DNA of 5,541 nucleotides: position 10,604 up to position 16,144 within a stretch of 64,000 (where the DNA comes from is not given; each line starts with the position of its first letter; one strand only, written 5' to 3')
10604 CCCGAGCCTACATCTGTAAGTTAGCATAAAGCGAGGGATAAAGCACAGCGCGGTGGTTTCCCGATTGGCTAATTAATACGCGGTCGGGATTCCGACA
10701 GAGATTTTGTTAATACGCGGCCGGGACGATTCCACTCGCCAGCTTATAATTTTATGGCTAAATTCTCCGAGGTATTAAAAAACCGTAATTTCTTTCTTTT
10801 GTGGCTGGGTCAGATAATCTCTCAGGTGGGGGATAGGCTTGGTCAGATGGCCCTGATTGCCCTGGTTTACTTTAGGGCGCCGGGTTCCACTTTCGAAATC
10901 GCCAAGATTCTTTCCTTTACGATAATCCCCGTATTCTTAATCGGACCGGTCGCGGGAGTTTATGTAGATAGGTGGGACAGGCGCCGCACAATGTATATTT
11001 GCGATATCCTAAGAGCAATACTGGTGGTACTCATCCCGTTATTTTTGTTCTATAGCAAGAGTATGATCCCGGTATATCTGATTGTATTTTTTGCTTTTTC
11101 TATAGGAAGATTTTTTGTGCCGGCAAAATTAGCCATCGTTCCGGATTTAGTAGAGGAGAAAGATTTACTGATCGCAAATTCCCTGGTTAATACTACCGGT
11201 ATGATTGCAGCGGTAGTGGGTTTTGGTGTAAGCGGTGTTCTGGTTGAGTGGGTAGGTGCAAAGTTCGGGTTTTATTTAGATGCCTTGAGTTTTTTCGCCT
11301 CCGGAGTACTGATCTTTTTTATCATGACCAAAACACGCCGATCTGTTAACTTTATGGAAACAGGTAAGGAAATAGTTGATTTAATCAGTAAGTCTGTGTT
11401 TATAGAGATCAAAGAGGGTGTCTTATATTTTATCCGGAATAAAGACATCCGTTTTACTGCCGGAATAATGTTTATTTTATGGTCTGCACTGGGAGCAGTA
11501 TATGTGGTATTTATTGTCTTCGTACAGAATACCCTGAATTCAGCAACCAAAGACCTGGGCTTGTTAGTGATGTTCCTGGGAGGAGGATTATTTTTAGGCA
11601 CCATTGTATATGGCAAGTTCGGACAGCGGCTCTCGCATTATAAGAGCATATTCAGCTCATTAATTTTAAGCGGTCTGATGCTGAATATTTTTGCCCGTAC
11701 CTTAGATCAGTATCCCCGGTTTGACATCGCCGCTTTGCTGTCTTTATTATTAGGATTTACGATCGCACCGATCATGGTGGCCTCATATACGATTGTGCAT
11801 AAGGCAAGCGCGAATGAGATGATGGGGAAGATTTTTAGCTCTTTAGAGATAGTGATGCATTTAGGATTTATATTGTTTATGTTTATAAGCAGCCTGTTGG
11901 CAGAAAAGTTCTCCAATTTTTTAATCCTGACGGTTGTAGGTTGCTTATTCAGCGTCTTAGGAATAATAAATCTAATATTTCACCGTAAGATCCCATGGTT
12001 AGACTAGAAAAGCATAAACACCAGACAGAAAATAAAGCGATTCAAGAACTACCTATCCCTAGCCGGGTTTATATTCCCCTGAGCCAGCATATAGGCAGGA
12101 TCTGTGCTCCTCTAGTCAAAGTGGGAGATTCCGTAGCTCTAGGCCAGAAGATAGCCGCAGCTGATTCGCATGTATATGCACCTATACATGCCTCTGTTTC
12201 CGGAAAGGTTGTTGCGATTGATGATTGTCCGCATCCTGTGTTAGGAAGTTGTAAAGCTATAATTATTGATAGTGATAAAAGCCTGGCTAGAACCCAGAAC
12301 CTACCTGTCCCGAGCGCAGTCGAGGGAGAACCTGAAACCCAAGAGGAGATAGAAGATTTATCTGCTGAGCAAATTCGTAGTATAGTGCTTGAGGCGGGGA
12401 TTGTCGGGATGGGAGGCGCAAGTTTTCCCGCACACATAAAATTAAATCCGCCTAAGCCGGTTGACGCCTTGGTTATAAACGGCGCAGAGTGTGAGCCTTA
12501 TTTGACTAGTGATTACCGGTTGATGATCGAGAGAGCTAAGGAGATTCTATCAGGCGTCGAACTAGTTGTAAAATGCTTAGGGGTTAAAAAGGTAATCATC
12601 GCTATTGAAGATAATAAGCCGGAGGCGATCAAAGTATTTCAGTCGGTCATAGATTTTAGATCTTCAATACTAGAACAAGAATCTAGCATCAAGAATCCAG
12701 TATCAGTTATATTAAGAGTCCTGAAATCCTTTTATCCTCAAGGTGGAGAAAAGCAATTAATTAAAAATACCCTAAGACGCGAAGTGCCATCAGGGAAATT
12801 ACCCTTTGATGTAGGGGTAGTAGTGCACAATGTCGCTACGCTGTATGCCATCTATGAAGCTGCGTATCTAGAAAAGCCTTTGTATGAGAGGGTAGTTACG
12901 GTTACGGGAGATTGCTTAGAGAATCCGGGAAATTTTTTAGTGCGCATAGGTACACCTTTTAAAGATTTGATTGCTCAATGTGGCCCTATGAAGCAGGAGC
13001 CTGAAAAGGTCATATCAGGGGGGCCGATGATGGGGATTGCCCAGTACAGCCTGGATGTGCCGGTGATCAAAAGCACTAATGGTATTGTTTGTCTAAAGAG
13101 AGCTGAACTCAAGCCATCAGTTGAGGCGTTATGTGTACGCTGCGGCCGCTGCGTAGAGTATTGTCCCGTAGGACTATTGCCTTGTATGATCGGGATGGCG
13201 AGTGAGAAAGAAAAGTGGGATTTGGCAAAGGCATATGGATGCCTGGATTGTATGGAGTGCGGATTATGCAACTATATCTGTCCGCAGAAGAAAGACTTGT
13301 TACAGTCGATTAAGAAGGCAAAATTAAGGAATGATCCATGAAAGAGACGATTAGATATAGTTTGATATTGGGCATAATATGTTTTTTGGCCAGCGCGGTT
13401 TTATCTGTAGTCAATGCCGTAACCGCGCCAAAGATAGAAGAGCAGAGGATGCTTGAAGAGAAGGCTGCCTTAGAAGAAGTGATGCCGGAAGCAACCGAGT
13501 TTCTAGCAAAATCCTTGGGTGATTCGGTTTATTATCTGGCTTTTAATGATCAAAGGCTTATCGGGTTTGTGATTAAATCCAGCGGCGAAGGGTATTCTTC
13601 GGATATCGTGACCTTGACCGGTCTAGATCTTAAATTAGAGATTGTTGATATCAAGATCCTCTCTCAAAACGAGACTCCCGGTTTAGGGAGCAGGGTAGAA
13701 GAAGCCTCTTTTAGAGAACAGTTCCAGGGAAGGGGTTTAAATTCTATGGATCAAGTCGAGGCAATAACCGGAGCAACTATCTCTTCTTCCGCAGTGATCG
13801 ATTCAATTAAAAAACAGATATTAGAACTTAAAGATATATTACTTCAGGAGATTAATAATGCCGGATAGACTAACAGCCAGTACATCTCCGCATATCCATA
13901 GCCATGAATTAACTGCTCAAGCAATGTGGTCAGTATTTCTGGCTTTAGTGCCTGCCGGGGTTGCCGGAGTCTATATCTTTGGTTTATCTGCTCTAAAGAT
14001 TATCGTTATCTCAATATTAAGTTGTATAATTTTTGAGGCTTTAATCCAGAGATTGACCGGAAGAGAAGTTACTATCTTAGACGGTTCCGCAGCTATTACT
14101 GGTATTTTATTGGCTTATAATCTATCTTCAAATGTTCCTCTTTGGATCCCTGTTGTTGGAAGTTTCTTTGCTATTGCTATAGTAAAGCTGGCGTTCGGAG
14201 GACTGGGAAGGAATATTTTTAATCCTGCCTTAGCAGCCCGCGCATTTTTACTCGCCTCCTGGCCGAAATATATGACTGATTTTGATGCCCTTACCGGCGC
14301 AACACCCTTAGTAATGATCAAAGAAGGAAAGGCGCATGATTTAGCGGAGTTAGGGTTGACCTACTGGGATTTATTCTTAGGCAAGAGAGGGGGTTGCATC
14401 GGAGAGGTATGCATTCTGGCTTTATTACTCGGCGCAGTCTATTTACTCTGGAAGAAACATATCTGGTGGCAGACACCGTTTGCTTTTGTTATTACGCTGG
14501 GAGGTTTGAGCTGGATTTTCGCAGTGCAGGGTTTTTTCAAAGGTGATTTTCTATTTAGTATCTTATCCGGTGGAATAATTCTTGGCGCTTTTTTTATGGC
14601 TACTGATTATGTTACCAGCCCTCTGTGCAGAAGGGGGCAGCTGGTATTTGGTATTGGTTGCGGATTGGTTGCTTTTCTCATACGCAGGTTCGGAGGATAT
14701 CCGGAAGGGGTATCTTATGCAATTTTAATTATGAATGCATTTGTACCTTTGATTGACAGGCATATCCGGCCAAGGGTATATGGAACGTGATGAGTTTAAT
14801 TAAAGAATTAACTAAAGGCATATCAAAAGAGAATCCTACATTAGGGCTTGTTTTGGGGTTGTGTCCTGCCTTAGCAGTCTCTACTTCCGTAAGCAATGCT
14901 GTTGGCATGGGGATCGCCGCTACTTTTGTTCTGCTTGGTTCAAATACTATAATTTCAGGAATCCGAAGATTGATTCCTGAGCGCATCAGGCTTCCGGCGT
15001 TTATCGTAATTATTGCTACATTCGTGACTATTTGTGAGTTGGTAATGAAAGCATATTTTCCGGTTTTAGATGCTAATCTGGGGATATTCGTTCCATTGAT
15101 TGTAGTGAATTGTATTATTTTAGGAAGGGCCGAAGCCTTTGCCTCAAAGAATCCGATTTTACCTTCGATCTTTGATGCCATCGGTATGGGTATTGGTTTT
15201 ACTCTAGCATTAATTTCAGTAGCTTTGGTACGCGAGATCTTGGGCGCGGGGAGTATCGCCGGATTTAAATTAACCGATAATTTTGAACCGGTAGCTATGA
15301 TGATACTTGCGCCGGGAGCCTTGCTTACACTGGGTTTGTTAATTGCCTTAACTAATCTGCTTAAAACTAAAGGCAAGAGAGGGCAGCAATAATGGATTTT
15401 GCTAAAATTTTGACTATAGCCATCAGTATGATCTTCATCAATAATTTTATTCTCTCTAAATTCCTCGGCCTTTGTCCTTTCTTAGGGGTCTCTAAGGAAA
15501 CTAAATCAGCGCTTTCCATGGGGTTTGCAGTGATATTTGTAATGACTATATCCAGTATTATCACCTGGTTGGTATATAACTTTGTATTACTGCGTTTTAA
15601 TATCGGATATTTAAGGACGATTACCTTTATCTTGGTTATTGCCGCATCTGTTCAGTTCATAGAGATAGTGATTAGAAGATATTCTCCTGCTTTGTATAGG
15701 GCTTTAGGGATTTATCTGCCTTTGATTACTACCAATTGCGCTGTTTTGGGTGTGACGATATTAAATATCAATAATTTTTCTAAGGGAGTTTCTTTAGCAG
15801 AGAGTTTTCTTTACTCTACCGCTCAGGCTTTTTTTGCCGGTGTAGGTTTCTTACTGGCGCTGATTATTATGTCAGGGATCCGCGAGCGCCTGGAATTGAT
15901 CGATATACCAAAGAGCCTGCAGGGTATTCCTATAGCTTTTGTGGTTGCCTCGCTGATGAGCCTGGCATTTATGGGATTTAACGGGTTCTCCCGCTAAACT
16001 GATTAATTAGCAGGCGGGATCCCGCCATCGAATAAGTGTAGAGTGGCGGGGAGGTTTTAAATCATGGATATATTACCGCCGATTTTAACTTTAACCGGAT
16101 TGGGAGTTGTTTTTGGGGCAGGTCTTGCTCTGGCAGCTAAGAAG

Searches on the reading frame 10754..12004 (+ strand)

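Call 85: search_protein_families(library=pfam, max_evalue=0.001, proteins=[window:10754-12004:+])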
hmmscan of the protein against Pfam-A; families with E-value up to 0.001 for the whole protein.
window:10754-12004:+ (417 aa): 2 families
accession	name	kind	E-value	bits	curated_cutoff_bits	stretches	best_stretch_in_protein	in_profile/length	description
PF07690.21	MFS_1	-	3e-27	95.9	33.4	2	17-275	2-247/347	Major Facilitator Superfamily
PF05977.19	MFS_3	-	2.5e-20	72.9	27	1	8-316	7-304/524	Transmembrane secretion effector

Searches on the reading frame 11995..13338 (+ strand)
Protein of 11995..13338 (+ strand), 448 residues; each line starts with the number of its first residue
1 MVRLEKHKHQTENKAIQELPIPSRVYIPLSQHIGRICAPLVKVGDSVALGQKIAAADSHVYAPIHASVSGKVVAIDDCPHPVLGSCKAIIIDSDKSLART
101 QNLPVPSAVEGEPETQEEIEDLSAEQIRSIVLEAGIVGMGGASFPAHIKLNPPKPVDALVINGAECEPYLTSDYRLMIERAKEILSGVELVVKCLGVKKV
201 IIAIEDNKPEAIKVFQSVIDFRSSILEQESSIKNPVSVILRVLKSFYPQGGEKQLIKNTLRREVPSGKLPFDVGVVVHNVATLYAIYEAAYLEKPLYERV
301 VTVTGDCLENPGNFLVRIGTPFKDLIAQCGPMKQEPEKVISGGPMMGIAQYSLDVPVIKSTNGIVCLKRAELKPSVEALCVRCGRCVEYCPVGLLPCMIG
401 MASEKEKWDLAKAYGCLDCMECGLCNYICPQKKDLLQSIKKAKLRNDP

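Call 85: search_protein_families(library=pfam, max_evalue=0.001, proteins=[window:11995-13338:+])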
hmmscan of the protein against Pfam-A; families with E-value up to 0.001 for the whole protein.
window:11995-13338:+ (448 aa): 11 families
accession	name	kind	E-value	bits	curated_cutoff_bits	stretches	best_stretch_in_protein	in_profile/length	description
PF01512.22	Complex1_51K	-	3.2e-49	167.1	31.2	1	132-288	2-150/150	Nuo51 FMN-binding domain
PF13375.12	RnfC_N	-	2.5e-31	108.1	25.6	1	2-95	7-100/101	RnfC Barrel sandwich hybrid domain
PF10531.15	SLBB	-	1.5e-12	47.5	27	1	300-349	1-55/55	SLBB domain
PF00037.32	Fer4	-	1e-06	28.7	21.1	1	377-393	5-21/24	4Fe-4S binding domain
PF13237.11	Fer4_10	-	2.8e-05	24.4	25.5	1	378-430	7-53/53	4Fe-4S dicluster domain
PF12838.12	Fer4_7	-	3.5e-05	24.6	27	1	380-432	2-51/52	4Fe-4S dicluster domain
PF12798.12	Fer4_3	-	0.00012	23.1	27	0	380-393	1-14/15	4Fe-4S binding domain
PF13534.11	Fer4_17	-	0.00015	22.7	22.2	0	412-432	39-59/61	4Fe-4S dicluster domain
PF12837.12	Fer4_6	-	0.00039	20.7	25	1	377-394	6-23/24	4Fe-4S binding domain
PF13746.11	Fer4_18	-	0.00059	20.5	27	0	405-437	47-79/114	4Fe-4S dicluster domain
PF13183.11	Fer4_8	-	0.00071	20.5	27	0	380-432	5-67/68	4Fe-4S dicluster domain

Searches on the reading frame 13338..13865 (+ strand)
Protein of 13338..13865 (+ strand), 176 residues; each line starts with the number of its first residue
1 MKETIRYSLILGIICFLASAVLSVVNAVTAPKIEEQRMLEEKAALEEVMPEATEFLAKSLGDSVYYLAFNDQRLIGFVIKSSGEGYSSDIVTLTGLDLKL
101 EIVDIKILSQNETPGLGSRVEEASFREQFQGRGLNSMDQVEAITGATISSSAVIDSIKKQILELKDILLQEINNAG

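Call 85: search_protein_families(library=pfam, max_evalue=0.001, proteins=[window:13338-13865:+])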
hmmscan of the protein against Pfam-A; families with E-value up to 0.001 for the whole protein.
window:13338-13865:+ (176 aa): 1 family
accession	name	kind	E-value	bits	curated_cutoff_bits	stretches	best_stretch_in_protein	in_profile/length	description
PF04205.19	FMN_bind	-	4.2e-15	56.6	22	1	85-159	1-74/77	FMN-binding domain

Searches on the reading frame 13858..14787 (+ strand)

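Call 85: search_protein_families(library=pfam, max_evalue=0.001, proteins=[window:13858-14787:+])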
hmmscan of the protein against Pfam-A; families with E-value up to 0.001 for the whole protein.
window:13858-14787:+ (310 aa): 1 family
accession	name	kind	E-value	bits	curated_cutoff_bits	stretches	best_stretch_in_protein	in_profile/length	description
PF03116.20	NQR2_RnfD_RnfE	-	6e-113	377.5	27.7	1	7-309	2-296/296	NQR2, RnfD, RnfE family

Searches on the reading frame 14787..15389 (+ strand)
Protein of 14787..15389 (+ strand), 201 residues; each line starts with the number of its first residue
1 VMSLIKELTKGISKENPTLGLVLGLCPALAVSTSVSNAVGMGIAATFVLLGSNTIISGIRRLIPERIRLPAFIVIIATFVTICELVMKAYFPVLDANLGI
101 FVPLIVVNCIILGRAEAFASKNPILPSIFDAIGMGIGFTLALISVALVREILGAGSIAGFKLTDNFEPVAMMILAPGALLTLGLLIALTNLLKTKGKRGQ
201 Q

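Call 85: search_protein_families(library=pfam, max_evalue=0.001, proteins=[window:14787-15389:+])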
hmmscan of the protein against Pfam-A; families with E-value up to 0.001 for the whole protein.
window:14787-15389:+ (201 aa): 1 family
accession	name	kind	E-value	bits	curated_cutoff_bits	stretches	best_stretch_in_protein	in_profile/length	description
PF02508.19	Rnf-Nqr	-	4e-64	216.3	23.8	1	5-186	2-174/174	Rnf-Nqr subunit, membrane protein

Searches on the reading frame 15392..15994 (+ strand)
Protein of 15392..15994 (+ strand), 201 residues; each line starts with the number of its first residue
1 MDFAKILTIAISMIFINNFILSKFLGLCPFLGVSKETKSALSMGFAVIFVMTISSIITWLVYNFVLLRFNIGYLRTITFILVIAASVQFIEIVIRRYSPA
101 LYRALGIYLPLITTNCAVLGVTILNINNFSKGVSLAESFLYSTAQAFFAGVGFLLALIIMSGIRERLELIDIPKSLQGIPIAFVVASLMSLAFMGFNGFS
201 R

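Call 85: search_protein_families(library=pfam, max_evalue=0.001, proteins=[window:15392-15994:+])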
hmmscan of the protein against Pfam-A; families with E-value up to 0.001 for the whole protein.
window:15392-15994:+ (201 aa): 1 family
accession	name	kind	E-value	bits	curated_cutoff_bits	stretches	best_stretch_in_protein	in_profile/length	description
PF02508.19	Rnf-Nqr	-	1.1e-58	198.5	23.8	1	7-199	2-173/174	Rnf-Nqr subunit, membrane protein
